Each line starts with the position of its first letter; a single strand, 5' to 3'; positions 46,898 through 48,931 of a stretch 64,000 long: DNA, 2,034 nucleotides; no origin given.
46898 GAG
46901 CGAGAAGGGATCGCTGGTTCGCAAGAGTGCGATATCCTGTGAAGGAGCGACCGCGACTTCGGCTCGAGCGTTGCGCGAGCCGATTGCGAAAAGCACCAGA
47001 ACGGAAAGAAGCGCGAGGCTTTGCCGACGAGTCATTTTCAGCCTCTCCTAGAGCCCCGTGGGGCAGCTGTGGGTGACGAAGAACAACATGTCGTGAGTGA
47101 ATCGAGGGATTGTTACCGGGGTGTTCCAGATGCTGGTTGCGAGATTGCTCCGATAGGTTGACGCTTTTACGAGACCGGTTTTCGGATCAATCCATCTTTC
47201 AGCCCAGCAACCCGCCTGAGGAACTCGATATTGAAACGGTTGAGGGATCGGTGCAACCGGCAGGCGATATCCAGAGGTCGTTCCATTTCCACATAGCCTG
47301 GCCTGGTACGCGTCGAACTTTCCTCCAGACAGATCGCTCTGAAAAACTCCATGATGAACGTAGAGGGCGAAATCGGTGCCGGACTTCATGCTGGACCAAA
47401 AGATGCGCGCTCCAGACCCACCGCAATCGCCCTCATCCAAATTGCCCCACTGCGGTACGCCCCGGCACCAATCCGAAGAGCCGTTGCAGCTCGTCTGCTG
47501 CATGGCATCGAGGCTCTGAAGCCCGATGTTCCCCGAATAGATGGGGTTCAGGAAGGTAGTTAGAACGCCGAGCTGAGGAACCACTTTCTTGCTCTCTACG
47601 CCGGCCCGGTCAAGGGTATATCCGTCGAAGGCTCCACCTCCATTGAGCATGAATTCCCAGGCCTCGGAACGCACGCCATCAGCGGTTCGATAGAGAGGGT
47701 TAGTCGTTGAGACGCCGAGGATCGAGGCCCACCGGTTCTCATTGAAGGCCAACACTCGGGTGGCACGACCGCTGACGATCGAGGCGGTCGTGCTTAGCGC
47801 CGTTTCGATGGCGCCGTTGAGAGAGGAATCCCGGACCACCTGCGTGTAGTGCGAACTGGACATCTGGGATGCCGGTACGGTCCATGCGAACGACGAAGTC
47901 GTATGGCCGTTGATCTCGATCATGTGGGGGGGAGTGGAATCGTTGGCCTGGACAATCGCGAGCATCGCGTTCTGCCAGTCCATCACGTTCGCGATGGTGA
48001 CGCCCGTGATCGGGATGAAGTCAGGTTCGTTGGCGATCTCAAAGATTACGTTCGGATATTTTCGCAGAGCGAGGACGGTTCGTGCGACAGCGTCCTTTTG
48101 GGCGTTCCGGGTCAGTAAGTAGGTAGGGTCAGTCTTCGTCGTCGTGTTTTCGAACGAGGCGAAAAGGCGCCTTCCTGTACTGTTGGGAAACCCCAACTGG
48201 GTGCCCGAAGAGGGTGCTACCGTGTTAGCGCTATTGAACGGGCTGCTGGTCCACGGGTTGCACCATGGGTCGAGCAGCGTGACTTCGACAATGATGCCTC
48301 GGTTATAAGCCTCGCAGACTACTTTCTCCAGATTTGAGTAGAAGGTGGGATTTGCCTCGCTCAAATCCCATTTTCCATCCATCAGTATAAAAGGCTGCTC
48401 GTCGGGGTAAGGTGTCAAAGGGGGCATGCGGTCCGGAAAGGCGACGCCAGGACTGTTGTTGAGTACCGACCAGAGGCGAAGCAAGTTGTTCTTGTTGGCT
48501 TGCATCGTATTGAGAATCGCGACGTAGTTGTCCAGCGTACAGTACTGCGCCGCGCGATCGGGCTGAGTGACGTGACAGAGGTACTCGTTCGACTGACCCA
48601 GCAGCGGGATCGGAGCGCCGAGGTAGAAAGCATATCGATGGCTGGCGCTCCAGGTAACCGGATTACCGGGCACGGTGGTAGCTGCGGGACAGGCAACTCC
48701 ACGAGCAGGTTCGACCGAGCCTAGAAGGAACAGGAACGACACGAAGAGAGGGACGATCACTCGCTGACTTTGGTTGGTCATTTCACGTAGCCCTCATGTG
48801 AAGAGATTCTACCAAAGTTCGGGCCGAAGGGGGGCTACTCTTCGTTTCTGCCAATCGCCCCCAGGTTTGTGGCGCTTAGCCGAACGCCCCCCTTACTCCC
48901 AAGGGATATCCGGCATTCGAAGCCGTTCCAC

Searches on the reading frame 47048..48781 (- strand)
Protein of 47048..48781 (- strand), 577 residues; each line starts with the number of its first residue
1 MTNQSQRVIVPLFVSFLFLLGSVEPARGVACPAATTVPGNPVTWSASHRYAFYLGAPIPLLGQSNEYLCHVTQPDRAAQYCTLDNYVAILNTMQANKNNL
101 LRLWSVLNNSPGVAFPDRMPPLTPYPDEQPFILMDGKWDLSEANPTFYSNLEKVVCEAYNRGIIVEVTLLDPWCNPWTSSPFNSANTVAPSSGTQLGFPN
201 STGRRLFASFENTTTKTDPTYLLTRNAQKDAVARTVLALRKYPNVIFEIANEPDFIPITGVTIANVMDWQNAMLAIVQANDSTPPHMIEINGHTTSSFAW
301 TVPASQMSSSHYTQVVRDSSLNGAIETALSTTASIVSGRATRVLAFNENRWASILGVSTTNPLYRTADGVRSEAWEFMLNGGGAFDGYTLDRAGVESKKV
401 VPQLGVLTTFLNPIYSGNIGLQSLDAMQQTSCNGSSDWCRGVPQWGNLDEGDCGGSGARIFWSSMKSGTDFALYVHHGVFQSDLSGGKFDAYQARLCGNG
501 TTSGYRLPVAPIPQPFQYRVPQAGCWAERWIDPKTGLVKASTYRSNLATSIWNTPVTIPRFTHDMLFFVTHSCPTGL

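Call 14: search_protein_families(library=pfam, max_evalue=1, proteins=[window:47048-48781:-])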
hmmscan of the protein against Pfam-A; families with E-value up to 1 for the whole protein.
window:47048-48781:- (577 aa): 1 family
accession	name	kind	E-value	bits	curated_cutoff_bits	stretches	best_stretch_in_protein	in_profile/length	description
PF00150.24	Cellulase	-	0.00028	20.9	23.5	1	142-294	55-169/272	Cellulase (glycosyl hydrolase family 5)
